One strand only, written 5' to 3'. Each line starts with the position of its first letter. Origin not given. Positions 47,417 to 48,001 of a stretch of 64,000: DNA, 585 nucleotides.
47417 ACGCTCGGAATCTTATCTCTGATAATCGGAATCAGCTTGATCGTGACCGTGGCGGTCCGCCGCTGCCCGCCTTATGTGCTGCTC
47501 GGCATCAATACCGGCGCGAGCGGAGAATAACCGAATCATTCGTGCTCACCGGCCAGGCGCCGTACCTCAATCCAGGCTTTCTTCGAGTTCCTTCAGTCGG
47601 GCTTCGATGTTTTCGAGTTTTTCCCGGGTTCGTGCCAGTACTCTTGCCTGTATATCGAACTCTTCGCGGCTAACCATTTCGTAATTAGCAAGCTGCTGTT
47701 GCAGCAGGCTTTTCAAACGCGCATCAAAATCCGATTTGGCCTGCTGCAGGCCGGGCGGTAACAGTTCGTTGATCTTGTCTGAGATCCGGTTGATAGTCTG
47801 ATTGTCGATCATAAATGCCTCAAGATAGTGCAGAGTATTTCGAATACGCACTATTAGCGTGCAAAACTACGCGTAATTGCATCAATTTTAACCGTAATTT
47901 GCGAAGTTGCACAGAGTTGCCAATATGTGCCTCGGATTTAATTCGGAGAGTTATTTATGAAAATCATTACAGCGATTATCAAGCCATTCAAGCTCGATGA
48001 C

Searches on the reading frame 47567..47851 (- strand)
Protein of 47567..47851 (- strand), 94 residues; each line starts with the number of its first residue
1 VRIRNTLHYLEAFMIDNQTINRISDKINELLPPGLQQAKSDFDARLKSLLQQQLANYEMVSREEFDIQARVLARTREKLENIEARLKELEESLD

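Call 72: search_protein_families(library=pfam, proteins=[window:47567-47851:-], max_evalue=0.01)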
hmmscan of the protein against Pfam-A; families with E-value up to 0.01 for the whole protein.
window:47567-47851:- (94 aa): 1 family
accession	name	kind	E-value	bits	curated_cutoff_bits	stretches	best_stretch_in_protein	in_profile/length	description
PF04380.18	BMFP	-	1.8e-22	80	37.2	1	14-91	1-77/77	Membrane fusogenic activity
